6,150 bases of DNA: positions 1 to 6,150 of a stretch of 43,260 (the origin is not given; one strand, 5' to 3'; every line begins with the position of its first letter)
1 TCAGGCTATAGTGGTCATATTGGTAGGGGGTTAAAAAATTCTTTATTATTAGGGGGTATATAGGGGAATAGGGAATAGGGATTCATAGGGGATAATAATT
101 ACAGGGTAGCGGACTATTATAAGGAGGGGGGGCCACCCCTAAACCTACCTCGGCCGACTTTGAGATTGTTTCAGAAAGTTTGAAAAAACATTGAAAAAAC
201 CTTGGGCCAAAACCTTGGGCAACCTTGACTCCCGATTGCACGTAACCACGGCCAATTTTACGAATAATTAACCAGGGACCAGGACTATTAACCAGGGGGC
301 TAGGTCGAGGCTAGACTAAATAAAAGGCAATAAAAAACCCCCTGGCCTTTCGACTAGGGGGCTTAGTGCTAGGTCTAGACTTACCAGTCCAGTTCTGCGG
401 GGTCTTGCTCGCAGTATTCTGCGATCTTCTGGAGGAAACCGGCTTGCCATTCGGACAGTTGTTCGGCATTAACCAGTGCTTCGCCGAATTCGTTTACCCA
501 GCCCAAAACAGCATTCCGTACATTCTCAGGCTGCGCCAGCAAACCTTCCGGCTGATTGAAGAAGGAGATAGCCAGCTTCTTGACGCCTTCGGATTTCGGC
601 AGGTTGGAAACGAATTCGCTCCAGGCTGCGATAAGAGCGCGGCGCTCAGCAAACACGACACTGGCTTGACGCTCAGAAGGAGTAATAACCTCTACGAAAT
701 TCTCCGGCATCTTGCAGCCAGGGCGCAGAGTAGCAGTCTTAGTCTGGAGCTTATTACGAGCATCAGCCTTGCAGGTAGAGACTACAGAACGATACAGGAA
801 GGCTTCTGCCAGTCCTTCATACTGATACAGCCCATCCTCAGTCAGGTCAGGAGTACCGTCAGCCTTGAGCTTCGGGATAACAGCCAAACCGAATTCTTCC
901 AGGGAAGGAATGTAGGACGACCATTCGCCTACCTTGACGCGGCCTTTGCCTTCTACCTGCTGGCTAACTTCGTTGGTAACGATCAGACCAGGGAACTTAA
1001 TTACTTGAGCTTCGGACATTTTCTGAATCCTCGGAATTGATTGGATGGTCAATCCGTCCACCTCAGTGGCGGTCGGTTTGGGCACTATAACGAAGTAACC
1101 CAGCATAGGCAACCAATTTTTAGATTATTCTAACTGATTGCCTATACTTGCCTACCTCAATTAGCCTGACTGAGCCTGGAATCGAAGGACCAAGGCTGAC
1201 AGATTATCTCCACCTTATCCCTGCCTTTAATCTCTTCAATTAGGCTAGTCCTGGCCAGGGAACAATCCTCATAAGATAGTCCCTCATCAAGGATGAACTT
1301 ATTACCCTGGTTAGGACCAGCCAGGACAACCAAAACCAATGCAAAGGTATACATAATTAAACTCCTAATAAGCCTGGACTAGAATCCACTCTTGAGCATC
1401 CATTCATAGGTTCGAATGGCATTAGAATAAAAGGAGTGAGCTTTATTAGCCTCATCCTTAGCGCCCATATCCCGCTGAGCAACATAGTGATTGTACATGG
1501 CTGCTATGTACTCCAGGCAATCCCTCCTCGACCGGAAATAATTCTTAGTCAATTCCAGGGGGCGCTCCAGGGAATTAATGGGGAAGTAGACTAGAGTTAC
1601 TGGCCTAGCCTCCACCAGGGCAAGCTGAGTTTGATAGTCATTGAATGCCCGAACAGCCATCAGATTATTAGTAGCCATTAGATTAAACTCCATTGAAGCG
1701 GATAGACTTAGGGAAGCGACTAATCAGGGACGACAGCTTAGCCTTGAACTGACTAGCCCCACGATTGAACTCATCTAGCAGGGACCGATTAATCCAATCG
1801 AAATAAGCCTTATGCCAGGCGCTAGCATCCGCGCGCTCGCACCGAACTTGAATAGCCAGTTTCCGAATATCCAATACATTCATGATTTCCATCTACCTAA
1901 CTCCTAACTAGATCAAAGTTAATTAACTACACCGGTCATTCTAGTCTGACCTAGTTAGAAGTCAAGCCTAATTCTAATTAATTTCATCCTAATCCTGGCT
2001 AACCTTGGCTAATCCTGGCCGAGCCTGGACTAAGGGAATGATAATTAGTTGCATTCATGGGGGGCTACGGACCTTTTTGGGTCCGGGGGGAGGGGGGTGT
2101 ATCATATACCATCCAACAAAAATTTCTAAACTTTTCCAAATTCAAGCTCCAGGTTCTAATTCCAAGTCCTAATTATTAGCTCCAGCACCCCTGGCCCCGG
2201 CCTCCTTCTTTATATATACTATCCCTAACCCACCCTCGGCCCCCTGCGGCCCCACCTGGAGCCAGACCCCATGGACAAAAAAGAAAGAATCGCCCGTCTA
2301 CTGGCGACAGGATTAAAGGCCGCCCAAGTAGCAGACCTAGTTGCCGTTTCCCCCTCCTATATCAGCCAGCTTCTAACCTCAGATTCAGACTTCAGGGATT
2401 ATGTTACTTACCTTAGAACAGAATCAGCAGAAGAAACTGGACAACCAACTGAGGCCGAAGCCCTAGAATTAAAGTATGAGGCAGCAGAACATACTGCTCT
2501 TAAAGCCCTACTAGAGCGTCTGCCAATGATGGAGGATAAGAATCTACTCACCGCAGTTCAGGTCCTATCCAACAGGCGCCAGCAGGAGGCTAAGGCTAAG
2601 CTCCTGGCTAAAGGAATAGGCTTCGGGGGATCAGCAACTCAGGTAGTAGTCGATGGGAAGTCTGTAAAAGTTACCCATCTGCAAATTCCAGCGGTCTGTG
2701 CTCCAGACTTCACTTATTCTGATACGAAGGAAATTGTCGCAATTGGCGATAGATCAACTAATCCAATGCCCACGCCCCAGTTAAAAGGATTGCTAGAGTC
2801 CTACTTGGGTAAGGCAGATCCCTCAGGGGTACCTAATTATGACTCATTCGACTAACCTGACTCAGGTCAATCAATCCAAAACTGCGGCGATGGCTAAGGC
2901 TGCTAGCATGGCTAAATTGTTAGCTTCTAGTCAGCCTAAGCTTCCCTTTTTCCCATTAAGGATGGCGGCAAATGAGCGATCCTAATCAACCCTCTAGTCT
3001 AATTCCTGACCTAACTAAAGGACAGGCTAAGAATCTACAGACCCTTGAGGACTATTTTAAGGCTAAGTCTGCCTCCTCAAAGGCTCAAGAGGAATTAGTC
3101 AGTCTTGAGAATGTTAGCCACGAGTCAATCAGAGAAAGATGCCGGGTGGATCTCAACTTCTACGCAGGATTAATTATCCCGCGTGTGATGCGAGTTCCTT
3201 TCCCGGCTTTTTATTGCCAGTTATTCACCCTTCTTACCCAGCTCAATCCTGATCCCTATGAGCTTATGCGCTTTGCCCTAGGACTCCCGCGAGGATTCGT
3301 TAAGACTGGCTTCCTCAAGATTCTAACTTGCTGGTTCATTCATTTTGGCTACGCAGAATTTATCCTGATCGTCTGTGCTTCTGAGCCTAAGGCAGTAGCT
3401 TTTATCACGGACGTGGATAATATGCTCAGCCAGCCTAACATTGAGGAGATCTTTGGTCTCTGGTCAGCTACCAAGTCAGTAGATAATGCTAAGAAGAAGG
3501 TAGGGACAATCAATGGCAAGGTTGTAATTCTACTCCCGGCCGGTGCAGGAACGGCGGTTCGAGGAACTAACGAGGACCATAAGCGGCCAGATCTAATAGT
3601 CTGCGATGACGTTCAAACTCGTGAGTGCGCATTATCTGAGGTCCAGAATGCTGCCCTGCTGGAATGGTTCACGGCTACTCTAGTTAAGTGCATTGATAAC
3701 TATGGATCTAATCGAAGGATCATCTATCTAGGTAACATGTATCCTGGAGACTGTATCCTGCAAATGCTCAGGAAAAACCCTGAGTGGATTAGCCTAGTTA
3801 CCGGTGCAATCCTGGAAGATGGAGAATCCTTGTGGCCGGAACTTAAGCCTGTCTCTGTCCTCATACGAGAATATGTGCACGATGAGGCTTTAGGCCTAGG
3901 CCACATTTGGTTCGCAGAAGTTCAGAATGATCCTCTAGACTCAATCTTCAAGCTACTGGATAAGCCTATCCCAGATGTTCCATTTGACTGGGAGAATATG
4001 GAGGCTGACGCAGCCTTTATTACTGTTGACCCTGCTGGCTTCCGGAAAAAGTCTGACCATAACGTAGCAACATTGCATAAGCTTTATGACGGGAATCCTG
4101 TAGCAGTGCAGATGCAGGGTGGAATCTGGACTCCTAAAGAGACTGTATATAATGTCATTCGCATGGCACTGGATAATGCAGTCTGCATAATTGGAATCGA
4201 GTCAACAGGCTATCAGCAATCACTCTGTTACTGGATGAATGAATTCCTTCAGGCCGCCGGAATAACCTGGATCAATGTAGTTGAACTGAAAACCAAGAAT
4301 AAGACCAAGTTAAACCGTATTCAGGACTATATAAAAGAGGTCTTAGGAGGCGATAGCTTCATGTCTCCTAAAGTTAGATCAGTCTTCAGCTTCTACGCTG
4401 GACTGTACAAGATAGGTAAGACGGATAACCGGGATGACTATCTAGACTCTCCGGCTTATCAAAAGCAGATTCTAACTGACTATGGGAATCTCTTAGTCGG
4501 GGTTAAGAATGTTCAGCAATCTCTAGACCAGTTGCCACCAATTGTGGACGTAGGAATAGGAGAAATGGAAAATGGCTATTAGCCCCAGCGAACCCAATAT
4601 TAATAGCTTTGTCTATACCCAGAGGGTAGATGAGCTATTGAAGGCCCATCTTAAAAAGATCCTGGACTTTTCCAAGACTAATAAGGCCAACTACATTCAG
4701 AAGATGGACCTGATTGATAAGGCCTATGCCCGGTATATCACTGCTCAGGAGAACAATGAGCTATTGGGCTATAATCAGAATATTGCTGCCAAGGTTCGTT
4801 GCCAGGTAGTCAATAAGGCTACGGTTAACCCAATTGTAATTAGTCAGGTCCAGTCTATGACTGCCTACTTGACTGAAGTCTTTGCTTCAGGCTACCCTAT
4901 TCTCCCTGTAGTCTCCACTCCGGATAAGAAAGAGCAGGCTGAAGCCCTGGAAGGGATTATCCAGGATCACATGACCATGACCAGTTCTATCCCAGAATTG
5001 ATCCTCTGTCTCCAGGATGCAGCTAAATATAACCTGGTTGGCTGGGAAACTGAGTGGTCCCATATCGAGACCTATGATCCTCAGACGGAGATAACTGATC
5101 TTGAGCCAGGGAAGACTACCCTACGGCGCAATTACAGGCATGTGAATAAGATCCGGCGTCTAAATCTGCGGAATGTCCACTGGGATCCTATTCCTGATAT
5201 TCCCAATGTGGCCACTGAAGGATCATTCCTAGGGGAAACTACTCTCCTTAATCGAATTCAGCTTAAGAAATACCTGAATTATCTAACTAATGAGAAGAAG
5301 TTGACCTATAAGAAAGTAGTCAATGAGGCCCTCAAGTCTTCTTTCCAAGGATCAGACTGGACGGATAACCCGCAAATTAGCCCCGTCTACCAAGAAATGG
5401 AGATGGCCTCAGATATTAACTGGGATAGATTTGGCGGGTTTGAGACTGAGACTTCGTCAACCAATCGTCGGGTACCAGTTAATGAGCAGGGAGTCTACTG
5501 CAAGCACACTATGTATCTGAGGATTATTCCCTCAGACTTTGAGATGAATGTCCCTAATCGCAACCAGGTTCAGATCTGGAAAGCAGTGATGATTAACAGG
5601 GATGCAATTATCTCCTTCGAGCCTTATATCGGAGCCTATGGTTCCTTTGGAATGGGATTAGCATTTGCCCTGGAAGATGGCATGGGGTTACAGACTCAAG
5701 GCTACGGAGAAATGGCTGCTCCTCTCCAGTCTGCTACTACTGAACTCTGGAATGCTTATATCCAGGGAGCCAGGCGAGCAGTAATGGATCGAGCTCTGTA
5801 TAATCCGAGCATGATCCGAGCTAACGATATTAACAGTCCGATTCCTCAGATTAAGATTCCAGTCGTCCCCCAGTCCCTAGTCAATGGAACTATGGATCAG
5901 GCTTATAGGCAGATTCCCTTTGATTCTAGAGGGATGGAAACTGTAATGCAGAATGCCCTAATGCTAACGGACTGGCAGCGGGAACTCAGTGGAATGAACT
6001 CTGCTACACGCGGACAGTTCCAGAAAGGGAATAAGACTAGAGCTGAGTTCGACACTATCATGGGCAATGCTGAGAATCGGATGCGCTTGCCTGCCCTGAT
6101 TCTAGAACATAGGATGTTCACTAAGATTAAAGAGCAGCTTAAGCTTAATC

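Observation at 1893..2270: Divergent control region with four 10-bp-phased CCTGGC repeats, an early leftward promoter and a G6-hairpin-G6-G6 element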

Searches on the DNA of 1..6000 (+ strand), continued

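Call 27: get_annotated_region(hit=H6, flank=0)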
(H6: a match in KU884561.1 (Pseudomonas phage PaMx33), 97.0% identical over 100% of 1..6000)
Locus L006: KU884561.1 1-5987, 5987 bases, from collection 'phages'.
description: Pseudomonas phage PaMx33, complete genome.
organism: Pseudomonas phage PaMx33 (NCBI taxid 1815974)
taxonomy: Viruses; Duplodnaviria; Heunggongvirae; Uroviricota; Caudoviricetes; Fredfastierviridae; Jamesmcgillvirus
host: Pseudomonas aeruginosa; source: environmental water; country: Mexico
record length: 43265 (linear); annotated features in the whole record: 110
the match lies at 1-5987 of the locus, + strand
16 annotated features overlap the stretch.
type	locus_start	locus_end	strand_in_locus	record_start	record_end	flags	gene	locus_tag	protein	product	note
CDS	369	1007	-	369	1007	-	-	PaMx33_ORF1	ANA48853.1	hypothetical protein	-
regulatory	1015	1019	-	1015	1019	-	-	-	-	ribosome_binding_site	-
CDS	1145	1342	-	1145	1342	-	-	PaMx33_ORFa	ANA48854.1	hypothetical protein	-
regulatory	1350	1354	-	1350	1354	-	-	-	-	ribosome_binding_site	-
CDS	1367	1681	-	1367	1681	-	-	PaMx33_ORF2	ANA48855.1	hypothetical protein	-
CDS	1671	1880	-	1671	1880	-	-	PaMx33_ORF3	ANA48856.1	hypothetical protein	-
regulatory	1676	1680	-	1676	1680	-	-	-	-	ribosome_binding_site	-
regulatory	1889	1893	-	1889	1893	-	-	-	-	ribosome_binding_site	-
regulatory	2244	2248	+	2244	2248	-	-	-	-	ribosome_binding_site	-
CDS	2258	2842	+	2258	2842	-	-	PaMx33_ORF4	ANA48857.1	putative small terminase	similar to structure 4DYQ, Small terminase, bacteriphage Sf6, found with HHPred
regulatory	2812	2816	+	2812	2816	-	-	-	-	ribosome_binding_site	-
CDS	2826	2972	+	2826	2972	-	-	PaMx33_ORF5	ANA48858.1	hypothetical protein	-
regulatory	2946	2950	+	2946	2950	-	-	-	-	ribosome_binding_site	-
CDS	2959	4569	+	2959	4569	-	-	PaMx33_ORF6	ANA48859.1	putative large terminase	structural similarity to:4BIJ, Large terminase, Bacteriophage T7, found with HHPred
regulatory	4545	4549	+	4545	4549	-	-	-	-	ribosome_binding_site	-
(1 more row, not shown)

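Call 28: get_annotated_region(hit=H10, flank=0)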
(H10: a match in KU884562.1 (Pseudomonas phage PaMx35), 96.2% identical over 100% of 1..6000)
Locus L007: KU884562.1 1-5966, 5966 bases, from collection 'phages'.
description: Pseudomonas phage PaMx35, complete genome.
organism: Pseudomonas phage PaMx35 (NCBI taxid 1815975)
taxonomy: Viruses; Duplodnaviria; Heunggongvirae; Uroviricota; Caudoviricetes; Fredfastierviridae; Jamesmcgillvirus
host: Pseudomonas aeruginosa; source: environmental water; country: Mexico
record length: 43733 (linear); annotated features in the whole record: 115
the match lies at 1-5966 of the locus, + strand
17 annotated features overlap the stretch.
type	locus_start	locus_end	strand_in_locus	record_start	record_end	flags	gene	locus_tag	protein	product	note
regulatory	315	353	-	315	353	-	-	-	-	terminator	-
CDS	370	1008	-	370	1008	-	-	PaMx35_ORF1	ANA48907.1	hypothetical protein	-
regulatory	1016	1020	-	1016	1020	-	-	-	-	ribosome_binding_site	-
CDS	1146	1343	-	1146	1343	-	-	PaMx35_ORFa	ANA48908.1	hypothetical protein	-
regulatory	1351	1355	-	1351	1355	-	-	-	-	ribosome_binding_site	-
CDS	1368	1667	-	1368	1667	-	-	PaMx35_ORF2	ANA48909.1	hypothetical protein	-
CDS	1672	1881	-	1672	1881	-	-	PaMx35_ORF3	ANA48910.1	hypothetical protein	-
regulatory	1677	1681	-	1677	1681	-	-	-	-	ribosome_binding_site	-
regulatory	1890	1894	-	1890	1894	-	-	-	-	ribosome_binding_site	-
regulatory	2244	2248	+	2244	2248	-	-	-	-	ribosome_binding_site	-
CDS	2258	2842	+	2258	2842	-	-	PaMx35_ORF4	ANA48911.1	putative small terminase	similar to structure 4DYQ, Small terminase, bacteriphage Sf6, found with HHPred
regulatory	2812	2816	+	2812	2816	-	-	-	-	ribosome_binding_site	-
CDS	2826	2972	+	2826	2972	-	-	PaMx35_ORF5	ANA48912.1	hypothetical protein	-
regulatory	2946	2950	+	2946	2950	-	-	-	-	ribosome_binding_site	-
CDS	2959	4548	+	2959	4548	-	-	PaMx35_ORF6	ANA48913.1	putative large terminase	structural similarity to:4BIJ, Large terminase, Bacteriophage T7, found with HHPred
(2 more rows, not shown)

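Call 29: get_annotated_region(hit=H4, flank=0)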
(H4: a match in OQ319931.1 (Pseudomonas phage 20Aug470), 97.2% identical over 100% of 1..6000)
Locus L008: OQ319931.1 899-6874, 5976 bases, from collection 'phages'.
description: Pseudomonas phage 20Aug470, complete genome.
organism: Pseudomonas phage 20Aug470 (NCBI taxid 3028483)
taxonomy: Viruses; Duplodnaviria; Heunggongvirae; Uroviricota; Caudoviricetes; Fredfastierviridae; Jamesmcgillvirus
host: Pseudomonas aeruginosa; source: -; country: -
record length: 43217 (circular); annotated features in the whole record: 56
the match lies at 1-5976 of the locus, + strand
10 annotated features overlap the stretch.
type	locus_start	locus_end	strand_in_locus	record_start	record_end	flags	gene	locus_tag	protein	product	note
CDS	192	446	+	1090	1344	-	-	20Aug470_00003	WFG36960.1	hypothetical protein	-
CDS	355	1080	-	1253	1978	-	-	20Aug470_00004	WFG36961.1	hypothetical protein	-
CDS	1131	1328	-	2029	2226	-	-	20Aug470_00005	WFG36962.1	hypothetical protein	-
CDS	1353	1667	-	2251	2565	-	-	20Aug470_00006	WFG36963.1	hypothetical protein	-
CDS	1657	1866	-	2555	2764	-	-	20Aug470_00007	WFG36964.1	hypothetical protein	-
CDS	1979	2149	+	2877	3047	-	-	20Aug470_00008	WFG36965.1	hypothetical protein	-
CDS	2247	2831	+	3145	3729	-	-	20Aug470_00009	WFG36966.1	terminase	-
CDS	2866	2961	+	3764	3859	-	-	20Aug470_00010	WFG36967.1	hypothetical protein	-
CDS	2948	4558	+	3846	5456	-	-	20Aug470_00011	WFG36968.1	terminase large subunit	-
CDS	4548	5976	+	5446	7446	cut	-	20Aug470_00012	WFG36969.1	portal protein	-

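Call 30: get_annotated_region(hit=H13, flank=0)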
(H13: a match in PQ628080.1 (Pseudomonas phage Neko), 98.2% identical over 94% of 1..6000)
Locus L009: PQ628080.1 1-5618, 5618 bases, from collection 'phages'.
description: Pseudomonas phage Neko, complete genome.
organism: Pseudomonas phage Neko (NCBI taxid 3384873)
taxonomy: Viruses; Duplodnaviria; Heunggongvirae; Uroviricota; Caudoviricetes; Fredfastierviridae; Jamesmcgillvirus
host: Pseudomonas aeruginosa; source: stagnant water; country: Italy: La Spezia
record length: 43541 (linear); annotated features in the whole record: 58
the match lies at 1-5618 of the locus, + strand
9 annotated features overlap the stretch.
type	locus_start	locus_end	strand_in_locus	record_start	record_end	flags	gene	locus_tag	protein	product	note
CDS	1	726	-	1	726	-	-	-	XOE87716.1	hypothetical protein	gp1c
CDS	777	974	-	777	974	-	-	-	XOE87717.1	hypothetical protein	gp2c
CDS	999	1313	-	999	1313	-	-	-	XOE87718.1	hypothetical protein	gp3c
CDS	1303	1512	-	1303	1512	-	-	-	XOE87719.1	hypothetical protein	gp4c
CDS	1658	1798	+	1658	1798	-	-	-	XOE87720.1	hypothetical protein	gp5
CDS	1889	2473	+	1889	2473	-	-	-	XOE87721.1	terminase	gp6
CDS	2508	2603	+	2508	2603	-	-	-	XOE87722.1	hypothetical protein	gp7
CDS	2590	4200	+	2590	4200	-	-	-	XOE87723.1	terminase large subunit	gp8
CDS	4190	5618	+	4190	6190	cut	-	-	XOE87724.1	portal protein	gp9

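Call 31: get_annotated_region(hit=H14, flank=0)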
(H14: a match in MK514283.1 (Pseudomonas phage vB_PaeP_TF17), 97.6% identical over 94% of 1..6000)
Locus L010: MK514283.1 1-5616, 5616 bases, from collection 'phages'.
description: Pseudomonas phage vB_PaeP_TF17, complete genome.
organism: Pseudomonas phage vB_PaeP_TF17 (NCBI taxid 2530025)
taxonomy: Viruses; Duplodnaviria; Heunggongvirae; Uroviricota; Caudoviricetes; Fredfastierviridae; Jamesmcgillvirus
host: Psuedomonas aeruginosa; source: sewage water; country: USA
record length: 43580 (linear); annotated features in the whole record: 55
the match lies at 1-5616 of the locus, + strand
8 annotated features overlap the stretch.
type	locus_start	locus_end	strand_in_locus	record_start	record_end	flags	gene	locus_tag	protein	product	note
CDS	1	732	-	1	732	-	-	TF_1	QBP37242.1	hypothetical protein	-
CDS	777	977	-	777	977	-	-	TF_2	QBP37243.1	hypothetical protein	-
CDS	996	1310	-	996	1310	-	-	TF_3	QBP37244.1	hypothetical protein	-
CDS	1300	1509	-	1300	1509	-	-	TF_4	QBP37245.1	hypothetical protein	-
CDS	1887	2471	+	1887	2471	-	-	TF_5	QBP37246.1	putative small terminase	-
CDS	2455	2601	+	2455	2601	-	-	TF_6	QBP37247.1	hypothetical protein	-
CDS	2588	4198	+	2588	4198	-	-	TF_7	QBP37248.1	putative large terminase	-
CDS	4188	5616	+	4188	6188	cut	-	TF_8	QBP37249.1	putative portal protein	-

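Call 32: get_annotated_region(hit=H15, flank=0)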
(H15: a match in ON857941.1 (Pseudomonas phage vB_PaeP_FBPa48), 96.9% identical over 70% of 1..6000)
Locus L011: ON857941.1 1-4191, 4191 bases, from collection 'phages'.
description: Pseudomonas phage vB_PaeP_FBPa48, complete genome.
organism: Pseudomonas phage vB_PaeP_FBPa48 (NCBI taxid 2969615)
taxonomy: Viruses; Duplodnaviria; Heunggongvirae; Uroviricota; Caudoviricetes; Fredfastierviridae; Jamesmcgillvirus
host: Pseudomonas sp.; source: -; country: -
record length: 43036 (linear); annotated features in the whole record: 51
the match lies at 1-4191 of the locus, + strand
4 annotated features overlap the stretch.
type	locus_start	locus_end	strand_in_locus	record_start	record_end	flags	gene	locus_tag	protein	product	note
CDS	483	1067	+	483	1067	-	-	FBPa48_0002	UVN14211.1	hypothetical protein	-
CDS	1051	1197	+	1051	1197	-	-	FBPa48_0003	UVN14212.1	hypothetical protein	-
CDS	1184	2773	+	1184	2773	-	-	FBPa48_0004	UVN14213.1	terminase large subunit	-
CDS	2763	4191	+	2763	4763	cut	-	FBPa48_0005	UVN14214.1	hypothetical protein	-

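Call 33: get_annotated_region(hit=H9, flank=0)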
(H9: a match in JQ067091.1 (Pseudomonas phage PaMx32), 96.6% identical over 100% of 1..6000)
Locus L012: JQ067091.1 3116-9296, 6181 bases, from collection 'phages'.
description: UNVERIFIED: Pseudomonas phage PaMx32, partial genome.
organism: Pseudomonas phage PaMx32 (NCBI taxid 1175661)
taxonomy: Viruses; Duplodnaviria; Heunggongvirae; Uroviricota; Caudoviricetes; Fredfastierviridae; Jamesmcgillvirus; Jamesmcgillvirus jv119X
host: Pseudomonas aeruginosa; source: Sewage; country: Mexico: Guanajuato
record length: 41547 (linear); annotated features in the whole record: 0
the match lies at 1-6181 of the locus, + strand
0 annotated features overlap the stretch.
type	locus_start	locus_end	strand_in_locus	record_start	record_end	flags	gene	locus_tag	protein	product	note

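Call 66: search_rna_families(source=window, start=1, end=3000, threshold=evalue, max_evalue=1)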
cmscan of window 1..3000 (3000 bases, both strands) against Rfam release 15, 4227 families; matches with E-value up to 1: 3.
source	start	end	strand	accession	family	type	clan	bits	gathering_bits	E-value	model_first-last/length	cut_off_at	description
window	322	378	-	RF02362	Yfr10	Gene; sRNA;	-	25.7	43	0.71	1-78/78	no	Cyanobacterial functional RNA 10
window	1083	1166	-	RF00244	mir-26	Gene; miRNA;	-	24.4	57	0.012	1-81/81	no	mir-26 microRNA precursor family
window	1079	1168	+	RF00244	mir-26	Gene; miRNA;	-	19.5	57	0.39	1-81/81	no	mir-26 microRNA precursor family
